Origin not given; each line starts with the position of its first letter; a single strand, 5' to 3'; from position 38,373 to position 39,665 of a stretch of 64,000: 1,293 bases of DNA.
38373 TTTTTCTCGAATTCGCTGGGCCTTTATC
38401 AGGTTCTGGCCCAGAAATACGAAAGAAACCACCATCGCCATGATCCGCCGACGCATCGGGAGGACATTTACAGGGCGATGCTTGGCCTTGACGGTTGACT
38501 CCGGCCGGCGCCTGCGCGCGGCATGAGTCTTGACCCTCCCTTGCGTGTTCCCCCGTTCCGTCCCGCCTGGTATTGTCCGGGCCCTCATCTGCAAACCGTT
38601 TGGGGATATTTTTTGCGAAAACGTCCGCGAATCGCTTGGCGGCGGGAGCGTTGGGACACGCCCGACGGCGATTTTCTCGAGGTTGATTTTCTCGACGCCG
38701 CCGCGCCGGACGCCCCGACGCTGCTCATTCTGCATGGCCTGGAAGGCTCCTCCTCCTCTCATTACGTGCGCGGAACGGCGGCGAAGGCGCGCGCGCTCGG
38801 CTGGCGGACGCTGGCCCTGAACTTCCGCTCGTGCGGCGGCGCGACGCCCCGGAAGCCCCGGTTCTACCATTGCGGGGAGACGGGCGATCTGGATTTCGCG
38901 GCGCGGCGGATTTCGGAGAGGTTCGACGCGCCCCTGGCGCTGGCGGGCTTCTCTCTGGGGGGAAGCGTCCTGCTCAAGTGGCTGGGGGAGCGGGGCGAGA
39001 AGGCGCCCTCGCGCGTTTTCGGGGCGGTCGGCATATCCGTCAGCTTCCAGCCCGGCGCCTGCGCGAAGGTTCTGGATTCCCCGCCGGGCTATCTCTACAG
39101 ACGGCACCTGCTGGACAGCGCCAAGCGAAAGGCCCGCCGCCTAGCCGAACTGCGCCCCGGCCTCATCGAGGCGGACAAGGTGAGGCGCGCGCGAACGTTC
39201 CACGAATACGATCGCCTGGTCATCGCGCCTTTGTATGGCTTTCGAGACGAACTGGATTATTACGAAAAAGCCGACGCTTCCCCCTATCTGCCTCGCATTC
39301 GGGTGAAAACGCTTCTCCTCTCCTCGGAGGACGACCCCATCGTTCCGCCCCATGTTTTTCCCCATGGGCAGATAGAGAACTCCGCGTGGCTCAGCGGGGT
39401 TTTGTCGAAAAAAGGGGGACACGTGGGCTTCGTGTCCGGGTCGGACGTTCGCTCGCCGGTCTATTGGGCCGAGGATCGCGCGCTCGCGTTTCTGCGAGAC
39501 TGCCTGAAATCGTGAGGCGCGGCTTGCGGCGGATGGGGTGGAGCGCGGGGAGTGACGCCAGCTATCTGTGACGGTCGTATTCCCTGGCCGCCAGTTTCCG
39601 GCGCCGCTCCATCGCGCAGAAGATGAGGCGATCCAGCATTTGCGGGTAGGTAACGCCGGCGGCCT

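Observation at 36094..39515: Split Cfa methyltransferase with a GGR-like flavoreductase between its halves: candidate new lipid-modification pathway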

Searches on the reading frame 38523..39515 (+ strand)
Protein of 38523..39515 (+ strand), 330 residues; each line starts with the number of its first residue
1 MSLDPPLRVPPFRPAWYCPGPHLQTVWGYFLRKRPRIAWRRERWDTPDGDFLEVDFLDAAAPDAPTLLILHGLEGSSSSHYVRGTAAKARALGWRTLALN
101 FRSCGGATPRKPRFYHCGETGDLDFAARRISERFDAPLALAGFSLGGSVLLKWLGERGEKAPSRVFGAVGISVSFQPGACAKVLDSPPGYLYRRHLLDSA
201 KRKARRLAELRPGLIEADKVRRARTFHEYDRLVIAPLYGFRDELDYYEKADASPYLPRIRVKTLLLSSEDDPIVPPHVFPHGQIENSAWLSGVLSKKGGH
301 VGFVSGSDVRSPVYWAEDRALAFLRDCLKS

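Call 4: search_protein_families(library=pfam, proteins=[window:38523-39515:+], max_evalue=0.01)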
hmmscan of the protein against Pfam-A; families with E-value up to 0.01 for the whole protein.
window:38523-39515:+ (330 aa): 3 families
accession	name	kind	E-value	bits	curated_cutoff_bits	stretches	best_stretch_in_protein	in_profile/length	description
PF00561.26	Abhydrolase_1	-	4.9e-14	53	25.8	1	65-280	1-219/245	alpha/beta hydrolase fold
PF12697.13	Abhydrolase_6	-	5.7e-09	37.4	26.3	1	67-304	1-208/217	Alpha/beta hydrolase family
PF12146.15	Hydrolase_4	-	4.6e-05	23.3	27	1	66-276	6-207/239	Serine aminopeptidase, S33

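Call 5: search_protein_families(library=ncbifam, proteins=[window:38523-39515:+], max_evalue=0.01)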
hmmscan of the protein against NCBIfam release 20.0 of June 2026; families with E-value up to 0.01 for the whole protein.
window:38523-39515:+ (330 aa): 1 family
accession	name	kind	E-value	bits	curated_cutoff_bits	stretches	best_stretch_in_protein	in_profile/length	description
NF008218.0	PRK10985.1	equivalog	1.8e-60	204.9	267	1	12-328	5-322/326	hydrolase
